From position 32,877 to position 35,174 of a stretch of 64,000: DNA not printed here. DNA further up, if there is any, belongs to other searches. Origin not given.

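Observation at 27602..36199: Methylation-heavy cassette: five methyltransferases from four families, a B12-radical-SAM enzyme and one GT-like protein, with no export or polymerisation genes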

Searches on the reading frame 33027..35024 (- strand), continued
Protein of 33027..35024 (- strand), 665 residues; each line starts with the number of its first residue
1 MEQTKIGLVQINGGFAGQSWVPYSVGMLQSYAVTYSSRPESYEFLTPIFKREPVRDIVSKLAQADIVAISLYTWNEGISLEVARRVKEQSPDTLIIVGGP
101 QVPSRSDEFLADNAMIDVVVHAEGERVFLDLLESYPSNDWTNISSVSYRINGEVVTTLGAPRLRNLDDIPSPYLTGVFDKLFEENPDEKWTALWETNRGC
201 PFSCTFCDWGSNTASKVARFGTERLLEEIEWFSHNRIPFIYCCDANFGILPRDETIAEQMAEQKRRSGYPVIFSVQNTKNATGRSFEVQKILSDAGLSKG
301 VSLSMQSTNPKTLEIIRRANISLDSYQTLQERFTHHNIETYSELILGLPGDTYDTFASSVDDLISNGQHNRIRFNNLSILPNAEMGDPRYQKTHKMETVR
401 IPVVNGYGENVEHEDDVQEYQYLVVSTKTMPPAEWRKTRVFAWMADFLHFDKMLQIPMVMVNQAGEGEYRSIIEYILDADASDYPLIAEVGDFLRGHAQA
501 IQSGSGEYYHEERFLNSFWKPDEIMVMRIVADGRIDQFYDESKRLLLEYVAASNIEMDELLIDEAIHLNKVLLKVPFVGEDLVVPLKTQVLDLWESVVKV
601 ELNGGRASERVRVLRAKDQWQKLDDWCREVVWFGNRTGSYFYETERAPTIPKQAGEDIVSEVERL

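Call 88: search_protein_families(library=pfam, proteins=[L040:5203-5955:+, L040:5948-7027:+, L040:7024-7917:+, L040:8289-9086:+, L040:9096-10004:+, L040:11945-12937:+, L040:12934-14133:+, L040:14139-15008:+, L040:14992-15843:+, L040:15819-16643:+], max_evalue=0.00001)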
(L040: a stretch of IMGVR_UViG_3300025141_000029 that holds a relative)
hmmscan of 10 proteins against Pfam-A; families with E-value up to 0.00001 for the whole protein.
L040:5203-5955:+ (250 aa): 0 families

L040:5948-7027:+ (359 aa): 4 families
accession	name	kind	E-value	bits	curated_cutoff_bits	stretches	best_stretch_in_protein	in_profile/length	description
PF01370.27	Epimerase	-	8.3e-39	133.9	20.9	1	39-276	1-240/240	NAD dependent epimerase/dehydratase family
PF16363.11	GDP_Man_Dehyd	-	3.1e-32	112.8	27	1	99-342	74-329/332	GDP-mannose 4,6 dehydratase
PF07993.18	NAD_binding_4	-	1.7e-08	34.4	20.1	1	95-238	83-235/258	Male sterility protein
PF01073.25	3Beta_HSD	-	8.4e-06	25.4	22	0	41-261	2-229/280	3-beta hydroxysteroid dehydrogenase/isomerase family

L040:7024-7917:+ (297 aa): 0 families

L040:8289-9086:+ (265 aa): 0 families

L040:9096-10004:+ (302 aa): 3 families
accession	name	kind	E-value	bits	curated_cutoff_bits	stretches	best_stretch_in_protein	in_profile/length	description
PF01370.27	Epimerase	-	1.5e-41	142.9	20.9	1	6-234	1-240/240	NAD dependent epimerase/dehydratase family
PF16363.11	GDP_Man_Dehyd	-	1.9e-16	60.9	27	1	33-263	58-279/332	GDP-mannose 4,6 dehydratase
PF04321.23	RmlD_sub_bind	-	6.9e-08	32.3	27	1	5-60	2-61/287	RmlD substrate binding domain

L040:11945-12937:+ (330 aa): 3 families
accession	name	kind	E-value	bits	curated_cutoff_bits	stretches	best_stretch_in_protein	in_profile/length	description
PF16363.11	GDP_Man_Dehyd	-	1.1e-132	443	27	1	6-312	1-332/332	GDP-mannose 4,6 dehydratase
PF01370.27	Epimerase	-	2.5e-70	237.1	20.9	1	5-245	1-240/240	NAD dependent epimerase/dehydratase family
PF04321.23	RmlD_sub_bind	-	6.9e-08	32.3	27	1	4-170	2-145/287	RmlD substrate binding domain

L040:12934-14133:+ (399 aa): 1 family
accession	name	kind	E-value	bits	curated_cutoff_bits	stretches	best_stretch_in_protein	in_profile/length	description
PF01041.23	DegT_DnrJ_EryC1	-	1.3e-55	189.5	19.8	1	24-380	8-351/360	DegT/DnrJ/EryC1/StrS aminotransferase family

L040:14139-15008:+ (289 aa): 1 family
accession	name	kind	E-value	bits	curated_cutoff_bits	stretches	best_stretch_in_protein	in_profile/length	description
PF13524.12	Glyco_trans_1_2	-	1.3e-16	61.3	25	1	155-281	20-142/144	Glycosyl transferase-like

L040:14992-15843:+ (283 aa): 1 family
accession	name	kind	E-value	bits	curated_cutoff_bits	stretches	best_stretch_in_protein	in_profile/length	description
PF01075.23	Glyco_transf_9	-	2.2e-06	27.6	22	1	55-230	29-207/247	Glycosyltransferase family 9 (heptosyltransferase)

L040:15819-16643:+ (274 aa): 2 families
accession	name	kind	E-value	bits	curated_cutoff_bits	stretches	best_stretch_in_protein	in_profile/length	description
PF03721.20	UDPG_MGDP_dh_N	-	2.8e-17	63.3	27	1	44-141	72-179/187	UDP-glucose/GDP-mannose dehydrogenase family, NAD binding domain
PF00984.24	UDPG_MGDP_dh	-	4.2e-16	59.3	25.4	1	171-267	2-93/94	UDP-glucose/GDP-mannose dehydrogenase family, central domain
